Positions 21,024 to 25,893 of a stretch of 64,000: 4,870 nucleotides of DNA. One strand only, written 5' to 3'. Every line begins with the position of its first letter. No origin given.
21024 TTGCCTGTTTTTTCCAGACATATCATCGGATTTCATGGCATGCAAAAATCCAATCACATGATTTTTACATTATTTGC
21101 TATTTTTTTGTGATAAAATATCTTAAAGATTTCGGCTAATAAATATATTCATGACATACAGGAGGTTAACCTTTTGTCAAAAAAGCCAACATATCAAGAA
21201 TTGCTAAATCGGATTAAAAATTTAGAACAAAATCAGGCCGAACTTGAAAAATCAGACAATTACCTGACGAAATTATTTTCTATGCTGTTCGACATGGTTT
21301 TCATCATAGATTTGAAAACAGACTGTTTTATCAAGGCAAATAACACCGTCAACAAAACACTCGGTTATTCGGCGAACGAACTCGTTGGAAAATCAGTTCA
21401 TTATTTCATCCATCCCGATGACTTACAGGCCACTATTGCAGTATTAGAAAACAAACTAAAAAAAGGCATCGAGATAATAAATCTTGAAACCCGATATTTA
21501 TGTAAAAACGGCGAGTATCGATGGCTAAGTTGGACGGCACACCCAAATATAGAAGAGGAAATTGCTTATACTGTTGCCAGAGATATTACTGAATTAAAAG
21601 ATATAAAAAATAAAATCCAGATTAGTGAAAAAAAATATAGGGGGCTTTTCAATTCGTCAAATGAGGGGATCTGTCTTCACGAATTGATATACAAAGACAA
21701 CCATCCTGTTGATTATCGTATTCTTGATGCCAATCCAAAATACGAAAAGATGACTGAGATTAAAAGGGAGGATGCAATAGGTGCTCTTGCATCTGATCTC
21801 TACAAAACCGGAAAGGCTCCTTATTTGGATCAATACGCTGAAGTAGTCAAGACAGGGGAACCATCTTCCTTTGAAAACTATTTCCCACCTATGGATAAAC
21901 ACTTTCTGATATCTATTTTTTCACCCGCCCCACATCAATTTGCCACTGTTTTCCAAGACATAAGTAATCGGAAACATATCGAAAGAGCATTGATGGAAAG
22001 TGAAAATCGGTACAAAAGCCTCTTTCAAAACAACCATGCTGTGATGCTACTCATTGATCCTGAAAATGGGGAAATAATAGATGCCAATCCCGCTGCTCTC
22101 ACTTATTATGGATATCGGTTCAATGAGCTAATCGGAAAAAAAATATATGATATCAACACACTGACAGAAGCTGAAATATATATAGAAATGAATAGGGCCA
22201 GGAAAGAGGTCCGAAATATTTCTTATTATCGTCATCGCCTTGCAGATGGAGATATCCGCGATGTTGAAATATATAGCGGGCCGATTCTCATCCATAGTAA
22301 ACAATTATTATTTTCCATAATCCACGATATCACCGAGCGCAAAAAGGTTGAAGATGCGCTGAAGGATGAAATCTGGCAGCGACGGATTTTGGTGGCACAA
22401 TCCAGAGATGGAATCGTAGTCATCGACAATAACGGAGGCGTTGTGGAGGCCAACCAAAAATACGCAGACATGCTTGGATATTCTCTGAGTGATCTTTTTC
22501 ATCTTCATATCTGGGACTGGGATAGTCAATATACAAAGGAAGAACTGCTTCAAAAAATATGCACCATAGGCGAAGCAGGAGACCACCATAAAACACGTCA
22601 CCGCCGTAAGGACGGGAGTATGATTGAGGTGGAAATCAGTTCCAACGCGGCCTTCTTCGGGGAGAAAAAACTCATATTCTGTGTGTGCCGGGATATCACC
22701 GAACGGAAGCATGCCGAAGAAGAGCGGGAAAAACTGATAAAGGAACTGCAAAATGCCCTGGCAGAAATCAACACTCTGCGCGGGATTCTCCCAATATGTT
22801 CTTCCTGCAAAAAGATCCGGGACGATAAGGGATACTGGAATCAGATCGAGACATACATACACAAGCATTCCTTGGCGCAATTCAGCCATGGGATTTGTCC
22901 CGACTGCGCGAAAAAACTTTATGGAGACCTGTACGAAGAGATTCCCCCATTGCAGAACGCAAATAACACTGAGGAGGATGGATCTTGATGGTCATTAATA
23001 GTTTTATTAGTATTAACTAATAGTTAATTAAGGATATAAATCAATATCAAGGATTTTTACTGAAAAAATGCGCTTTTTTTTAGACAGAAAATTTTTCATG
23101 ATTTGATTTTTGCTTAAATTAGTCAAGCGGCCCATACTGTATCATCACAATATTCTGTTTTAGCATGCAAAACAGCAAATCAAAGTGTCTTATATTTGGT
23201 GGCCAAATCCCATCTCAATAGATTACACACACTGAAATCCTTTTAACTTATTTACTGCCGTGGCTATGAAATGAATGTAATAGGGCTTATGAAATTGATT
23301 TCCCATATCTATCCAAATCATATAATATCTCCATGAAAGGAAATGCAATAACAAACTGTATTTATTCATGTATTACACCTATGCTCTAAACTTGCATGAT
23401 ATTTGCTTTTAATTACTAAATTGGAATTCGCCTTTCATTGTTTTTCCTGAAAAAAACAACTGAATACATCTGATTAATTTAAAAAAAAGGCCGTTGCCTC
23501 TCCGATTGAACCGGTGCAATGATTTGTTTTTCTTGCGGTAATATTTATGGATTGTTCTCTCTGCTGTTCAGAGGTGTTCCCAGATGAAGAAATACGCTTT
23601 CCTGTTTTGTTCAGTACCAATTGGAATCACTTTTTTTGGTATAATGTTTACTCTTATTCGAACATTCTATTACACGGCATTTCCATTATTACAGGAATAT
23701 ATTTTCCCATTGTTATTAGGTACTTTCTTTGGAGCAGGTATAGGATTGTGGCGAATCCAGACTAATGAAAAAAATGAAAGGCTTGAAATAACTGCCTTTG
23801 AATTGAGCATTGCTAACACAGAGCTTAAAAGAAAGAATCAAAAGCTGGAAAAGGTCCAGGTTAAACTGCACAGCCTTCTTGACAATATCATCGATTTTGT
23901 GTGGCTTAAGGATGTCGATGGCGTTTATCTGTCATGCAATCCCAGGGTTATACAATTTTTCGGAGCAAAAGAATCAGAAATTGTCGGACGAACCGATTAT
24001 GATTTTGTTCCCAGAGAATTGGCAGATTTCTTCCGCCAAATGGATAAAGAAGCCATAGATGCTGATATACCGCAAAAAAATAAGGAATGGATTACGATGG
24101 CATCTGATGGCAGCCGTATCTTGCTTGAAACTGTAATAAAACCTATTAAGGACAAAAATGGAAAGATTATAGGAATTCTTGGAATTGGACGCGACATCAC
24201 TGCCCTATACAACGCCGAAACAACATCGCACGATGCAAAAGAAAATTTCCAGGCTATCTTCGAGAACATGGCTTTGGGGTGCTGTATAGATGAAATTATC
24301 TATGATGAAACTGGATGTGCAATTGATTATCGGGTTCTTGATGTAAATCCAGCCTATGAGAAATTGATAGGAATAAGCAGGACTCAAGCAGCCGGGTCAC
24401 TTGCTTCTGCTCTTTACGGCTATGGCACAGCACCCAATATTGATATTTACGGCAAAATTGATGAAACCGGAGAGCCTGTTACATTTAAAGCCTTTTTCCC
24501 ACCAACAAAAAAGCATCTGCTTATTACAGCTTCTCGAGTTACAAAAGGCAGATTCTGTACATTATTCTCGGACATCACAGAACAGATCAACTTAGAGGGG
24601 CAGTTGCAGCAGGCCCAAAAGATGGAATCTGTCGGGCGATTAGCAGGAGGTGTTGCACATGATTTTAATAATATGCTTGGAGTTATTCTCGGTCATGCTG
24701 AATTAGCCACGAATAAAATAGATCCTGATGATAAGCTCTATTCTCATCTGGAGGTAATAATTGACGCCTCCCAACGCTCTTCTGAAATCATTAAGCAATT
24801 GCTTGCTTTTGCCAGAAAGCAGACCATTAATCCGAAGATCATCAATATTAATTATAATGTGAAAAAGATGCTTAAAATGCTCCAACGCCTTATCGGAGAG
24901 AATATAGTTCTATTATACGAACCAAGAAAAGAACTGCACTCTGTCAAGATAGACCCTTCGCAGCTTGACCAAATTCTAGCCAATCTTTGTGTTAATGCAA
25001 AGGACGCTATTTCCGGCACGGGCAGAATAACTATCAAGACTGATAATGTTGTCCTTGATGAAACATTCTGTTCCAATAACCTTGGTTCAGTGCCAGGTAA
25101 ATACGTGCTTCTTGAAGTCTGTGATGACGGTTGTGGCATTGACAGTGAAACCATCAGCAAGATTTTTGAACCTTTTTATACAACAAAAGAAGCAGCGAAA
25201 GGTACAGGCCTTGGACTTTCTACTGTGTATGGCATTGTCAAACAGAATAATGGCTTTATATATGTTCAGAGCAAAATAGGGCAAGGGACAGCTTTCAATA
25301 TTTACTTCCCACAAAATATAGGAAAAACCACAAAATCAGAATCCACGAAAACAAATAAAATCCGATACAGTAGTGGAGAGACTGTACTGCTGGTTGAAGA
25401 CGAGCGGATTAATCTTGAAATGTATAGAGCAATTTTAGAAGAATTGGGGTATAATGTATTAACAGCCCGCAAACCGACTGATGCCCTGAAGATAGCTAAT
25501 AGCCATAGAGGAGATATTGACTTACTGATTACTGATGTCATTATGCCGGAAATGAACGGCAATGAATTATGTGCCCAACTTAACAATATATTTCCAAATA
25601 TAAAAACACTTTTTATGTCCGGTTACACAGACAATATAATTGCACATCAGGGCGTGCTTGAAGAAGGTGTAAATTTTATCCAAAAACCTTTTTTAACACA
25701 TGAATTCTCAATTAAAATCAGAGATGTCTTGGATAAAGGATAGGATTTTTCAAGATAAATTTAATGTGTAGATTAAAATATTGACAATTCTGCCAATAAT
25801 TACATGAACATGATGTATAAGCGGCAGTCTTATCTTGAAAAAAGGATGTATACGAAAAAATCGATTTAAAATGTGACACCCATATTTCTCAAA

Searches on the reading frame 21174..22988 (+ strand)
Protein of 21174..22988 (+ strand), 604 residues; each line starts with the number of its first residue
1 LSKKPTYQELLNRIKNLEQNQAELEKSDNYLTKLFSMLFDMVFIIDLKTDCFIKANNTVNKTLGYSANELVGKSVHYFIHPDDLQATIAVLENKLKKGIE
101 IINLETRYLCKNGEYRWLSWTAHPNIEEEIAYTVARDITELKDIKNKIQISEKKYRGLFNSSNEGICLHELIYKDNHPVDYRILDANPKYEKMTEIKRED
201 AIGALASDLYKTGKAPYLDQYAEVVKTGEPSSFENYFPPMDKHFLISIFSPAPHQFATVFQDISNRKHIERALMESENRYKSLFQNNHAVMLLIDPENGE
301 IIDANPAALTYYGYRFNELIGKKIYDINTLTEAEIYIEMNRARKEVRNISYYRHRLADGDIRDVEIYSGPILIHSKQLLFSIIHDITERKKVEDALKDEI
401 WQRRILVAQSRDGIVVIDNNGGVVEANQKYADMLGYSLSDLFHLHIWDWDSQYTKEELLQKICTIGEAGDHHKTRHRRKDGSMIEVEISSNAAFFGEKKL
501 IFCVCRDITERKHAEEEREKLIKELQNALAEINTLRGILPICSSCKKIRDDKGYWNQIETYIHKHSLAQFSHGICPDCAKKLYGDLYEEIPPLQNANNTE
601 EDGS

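Call 57: search_protein_families(library=pfam, proteins=[window:21174-22988:+], max_evalue=0.0001)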
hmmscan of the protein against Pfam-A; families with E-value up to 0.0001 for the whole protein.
window:21174-22988:+ (604 aa): 6 families
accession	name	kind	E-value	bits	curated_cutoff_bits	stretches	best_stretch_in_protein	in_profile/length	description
PF13426.13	PAS_9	-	1.3e-44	151.1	27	3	41-140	3-103/103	PAS domain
PF00989.32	PAS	-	7.4e-33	113.4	22.6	3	406-508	6-113/113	PAS fold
PF08448.16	PAS_4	-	1.2e-31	109.6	23.1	3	408-512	2-109/110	PAS fold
PF13188.13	PAS_8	-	2.8e-28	97.3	21.8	2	278-331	1-50/65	PAS domain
PF08447.18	PAS_3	-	1.8e-24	86.2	25.6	1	53-125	2-75/89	PAS fold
PF12860.13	PAS_7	-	9.1e-06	26.2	27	0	411-516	5-115/115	PAS fold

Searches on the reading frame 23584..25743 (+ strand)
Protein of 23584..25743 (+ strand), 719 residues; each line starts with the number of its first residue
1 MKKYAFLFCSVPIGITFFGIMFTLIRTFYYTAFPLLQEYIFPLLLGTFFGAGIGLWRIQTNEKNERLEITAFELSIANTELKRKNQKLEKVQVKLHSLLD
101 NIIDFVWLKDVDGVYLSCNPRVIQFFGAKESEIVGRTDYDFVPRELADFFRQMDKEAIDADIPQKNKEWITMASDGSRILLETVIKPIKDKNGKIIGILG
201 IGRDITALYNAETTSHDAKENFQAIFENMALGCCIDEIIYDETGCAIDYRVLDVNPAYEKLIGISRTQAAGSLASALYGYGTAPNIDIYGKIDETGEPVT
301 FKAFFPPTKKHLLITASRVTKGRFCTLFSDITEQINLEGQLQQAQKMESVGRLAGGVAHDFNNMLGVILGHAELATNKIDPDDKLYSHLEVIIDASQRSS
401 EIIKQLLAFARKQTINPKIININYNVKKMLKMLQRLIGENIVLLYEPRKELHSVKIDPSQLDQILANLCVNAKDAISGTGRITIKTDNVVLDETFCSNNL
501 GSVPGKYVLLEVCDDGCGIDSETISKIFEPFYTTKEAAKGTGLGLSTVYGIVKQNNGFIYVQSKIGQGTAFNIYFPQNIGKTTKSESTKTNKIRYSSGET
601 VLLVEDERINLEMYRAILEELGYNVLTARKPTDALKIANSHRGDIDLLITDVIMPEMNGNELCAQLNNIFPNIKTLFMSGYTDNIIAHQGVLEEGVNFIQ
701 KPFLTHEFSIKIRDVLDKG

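Call 57: search_protein_families(library=pfam, proteins=[window:23584-25743:+], max_evalue=0.0001)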
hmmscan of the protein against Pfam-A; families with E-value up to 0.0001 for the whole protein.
window:23584-25743:+ (719 aa): 8 families
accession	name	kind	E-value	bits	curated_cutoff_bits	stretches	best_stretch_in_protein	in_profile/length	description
PF02518.31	HATPase_c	-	1.6e-20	74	26.4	1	457-577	2-109/111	Histidine kinase-, DNA gyrase B-, and HSP90-like ATPase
PF00072.30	Response_reg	-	8.9e-20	71.4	30.2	1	601-708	1-106/111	Response regulator receiver domain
PF08448.16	PAS_4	-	2.3e-19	70.1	23.1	1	99-208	1-108/110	PAS fold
PF13426.13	PAS_9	-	1.5e-16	61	27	1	104-207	2-103/103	PAS domain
PF00989.32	PAS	-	1.2e-15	57.9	22.6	1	95-205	3-113/113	PAS fold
PF13188.13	PAS_8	-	2.1e-10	40.6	21.8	0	221-269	2-38/65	PAS domain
PF00512.31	HisKA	-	1.6e-09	38.1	26.9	1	351-413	3-64/66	His Kinase A (phospho-acceptor) domain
PF08447.18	PAS_3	-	9.1e-06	26.3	25.6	1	116-201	2-88/89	PAS fold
